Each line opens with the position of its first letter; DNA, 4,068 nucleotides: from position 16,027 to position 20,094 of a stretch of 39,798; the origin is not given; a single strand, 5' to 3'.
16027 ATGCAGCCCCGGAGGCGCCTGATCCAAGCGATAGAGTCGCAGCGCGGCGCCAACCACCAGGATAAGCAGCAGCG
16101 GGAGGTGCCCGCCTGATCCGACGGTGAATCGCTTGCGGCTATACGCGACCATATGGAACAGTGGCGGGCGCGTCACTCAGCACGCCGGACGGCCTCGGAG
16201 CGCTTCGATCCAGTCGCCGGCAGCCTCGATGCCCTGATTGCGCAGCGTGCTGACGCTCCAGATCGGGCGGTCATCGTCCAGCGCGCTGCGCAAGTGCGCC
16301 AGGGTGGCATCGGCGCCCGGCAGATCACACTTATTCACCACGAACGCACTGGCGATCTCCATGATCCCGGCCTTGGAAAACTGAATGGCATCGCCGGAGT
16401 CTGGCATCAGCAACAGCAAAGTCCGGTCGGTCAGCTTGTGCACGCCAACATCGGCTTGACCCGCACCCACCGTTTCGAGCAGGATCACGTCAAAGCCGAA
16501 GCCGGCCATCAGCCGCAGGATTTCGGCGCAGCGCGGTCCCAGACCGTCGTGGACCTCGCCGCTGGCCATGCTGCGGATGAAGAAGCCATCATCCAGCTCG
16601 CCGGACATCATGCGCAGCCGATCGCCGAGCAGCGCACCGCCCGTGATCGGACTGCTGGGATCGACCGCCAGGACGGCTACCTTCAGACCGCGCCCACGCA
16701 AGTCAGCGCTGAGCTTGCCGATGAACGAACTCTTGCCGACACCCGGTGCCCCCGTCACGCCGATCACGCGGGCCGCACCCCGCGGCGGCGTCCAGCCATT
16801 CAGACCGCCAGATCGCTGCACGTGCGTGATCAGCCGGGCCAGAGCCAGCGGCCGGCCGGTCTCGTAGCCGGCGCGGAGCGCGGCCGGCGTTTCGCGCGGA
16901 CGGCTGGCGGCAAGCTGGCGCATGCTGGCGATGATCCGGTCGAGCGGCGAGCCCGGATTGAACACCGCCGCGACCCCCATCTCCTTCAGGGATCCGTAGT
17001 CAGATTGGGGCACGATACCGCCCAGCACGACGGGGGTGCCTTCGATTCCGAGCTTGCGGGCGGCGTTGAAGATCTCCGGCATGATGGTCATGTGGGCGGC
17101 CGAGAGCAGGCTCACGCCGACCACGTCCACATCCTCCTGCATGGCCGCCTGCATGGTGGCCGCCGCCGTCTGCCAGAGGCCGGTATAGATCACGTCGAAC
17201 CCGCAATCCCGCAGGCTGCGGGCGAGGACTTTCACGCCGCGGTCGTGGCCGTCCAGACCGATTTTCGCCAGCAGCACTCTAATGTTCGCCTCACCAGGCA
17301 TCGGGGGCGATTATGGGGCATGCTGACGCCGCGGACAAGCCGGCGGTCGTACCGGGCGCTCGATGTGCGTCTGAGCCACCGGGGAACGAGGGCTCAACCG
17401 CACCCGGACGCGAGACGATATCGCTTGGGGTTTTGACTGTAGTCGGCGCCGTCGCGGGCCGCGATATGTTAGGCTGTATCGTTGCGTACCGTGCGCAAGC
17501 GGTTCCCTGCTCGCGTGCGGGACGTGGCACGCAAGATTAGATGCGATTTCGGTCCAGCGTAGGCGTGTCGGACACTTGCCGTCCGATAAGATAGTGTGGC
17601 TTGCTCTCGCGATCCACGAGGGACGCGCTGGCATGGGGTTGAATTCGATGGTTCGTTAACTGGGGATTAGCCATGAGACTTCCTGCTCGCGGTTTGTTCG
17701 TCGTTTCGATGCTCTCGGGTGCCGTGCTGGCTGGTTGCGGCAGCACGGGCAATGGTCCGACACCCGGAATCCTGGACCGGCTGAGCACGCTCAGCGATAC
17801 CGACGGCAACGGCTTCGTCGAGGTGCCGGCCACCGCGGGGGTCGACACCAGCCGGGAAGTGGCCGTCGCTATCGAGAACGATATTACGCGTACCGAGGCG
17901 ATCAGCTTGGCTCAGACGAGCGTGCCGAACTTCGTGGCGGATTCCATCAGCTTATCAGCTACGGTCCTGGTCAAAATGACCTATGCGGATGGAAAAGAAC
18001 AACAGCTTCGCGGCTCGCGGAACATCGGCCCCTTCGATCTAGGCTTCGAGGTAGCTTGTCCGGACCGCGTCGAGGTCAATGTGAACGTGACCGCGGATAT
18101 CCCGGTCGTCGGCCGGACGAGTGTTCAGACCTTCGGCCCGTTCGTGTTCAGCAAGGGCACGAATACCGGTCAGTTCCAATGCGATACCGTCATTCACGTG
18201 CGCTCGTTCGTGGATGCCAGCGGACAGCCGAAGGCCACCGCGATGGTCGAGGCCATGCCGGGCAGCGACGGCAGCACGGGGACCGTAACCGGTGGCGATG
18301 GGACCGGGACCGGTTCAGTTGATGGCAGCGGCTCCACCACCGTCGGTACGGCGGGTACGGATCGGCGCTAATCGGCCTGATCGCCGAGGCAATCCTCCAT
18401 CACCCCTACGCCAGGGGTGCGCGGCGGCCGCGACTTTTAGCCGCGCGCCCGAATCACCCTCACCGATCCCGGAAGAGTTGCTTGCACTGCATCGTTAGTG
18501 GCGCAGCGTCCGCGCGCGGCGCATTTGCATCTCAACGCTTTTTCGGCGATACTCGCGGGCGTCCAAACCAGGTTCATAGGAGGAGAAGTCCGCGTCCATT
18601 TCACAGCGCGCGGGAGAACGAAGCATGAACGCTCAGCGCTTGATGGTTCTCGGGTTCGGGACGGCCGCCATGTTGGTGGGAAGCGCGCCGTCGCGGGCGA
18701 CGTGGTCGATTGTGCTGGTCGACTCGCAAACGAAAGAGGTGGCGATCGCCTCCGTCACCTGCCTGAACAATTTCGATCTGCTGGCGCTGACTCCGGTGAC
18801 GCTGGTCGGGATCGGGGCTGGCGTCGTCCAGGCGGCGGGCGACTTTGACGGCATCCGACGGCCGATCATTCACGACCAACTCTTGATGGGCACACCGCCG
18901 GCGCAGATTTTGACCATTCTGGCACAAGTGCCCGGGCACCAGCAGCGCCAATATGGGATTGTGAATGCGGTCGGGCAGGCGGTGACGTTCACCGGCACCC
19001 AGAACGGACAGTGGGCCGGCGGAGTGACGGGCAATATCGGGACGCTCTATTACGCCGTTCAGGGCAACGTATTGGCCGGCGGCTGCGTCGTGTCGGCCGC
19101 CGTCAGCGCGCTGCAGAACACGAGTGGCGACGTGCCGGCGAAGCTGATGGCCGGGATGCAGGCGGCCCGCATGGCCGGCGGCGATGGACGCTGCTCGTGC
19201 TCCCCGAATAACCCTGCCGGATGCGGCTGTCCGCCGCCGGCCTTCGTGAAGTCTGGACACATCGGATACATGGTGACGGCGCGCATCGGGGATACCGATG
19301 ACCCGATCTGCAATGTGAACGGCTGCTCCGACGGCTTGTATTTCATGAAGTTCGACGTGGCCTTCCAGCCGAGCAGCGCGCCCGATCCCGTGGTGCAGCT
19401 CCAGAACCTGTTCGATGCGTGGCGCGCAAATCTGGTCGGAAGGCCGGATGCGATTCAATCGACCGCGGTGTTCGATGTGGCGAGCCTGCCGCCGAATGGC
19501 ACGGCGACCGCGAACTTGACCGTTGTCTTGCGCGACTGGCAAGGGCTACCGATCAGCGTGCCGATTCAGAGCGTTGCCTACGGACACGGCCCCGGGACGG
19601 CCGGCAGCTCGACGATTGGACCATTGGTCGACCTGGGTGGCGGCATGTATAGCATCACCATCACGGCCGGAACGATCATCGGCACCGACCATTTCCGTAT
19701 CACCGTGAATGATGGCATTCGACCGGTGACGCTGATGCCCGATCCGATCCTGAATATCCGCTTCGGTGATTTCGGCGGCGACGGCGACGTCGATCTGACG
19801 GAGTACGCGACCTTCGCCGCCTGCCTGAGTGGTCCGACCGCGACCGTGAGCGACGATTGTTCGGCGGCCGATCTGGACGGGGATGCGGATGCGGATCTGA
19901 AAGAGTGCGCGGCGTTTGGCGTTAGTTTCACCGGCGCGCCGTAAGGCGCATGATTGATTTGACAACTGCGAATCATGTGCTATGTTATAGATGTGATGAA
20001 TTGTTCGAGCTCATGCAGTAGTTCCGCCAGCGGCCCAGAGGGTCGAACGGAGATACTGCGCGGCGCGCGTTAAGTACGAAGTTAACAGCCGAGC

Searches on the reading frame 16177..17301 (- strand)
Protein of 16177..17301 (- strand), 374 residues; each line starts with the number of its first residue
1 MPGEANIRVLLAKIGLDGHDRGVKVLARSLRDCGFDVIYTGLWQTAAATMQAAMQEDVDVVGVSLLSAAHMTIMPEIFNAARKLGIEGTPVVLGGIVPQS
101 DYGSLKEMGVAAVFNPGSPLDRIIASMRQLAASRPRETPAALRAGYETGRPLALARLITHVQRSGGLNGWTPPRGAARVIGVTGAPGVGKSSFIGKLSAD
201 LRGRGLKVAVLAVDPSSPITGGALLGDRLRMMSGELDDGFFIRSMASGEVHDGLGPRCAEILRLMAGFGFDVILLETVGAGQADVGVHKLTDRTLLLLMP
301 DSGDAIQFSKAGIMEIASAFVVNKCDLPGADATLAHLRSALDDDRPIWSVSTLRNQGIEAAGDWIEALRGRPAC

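Call 58: search_protein_families(library=pfam, proteins=[window:16177-17301:-], max_evalue=0.001)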
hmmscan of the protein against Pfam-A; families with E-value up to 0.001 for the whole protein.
window:16177-17301:- (374 aa): 3 families
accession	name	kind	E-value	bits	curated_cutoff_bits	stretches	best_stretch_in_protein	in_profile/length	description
PF03308.22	MeaB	-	4.3e-61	206.8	23.1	1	171-350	27-211/273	Methylmalonyl Co-A mutase-associated GTPase MeaB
PF02310.24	B12-binding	-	1.9e-24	86.2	32.1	1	8-117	2-113/121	B12 binding domain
PF02492.25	cobW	-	7.8e-05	22.8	20.7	0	179-342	2-170/180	CobW/HypB/UreG, nucleotide-binding domain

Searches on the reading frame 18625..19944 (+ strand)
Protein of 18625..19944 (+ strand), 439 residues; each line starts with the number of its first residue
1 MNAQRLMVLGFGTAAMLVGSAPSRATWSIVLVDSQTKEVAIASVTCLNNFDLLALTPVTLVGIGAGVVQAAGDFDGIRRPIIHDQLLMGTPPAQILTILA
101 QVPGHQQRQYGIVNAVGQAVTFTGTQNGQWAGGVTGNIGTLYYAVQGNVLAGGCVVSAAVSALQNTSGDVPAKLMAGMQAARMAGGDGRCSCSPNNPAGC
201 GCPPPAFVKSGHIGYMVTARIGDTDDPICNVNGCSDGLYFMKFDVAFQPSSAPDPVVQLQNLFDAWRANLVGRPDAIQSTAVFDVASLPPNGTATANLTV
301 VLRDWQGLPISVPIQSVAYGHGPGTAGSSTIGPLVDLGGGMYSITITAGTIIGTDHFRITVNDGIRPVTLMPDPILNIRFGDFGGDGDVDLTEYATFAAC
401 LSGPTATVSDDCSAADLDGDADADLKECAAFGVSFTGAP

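Call 13: search_protein_families(library=ncbifam, proteins=[window:18625-19944:+])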
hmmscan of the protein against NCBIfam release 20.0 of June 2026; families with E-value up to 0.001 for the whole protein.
window:18625-19944:+ (439 aa): 0 families

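Call 16: search_protein_families(library=pfam, proteins=[window:18625-19944:+], max_evalue=0.01)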
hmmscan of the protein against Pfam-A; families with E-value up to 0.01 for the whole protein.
window:18625-19944:+ (439 aa): 2 families
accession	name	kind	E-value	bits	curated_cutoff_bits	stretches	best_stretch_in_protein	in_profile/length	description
PF06267.17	DUF1028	-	2.3e-23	83.5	26.2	1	26-191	1-160/193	Family of unknown function (DUF1028)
PF09134.16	Invasin_D3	-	7e-10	39.7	33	1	276-363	2-84/98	Invasin, domain 3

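Call 88: search_protein_families(library=phrogs, proteins=[window:18625-19944:+], max_evalue=0.001)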
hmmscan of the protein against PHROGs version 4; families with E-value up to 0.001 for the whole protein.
window:18625-19944:+ (439 aa): 0 families

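Call 89: search_protein_families(library=padloc, proteins=[window:18625-19944:+], max_evalue=0.001)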
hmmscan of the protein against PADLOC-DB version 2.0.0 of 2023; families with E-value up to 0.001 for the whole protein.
window:18625-19944:+ (439 aa): 0 families
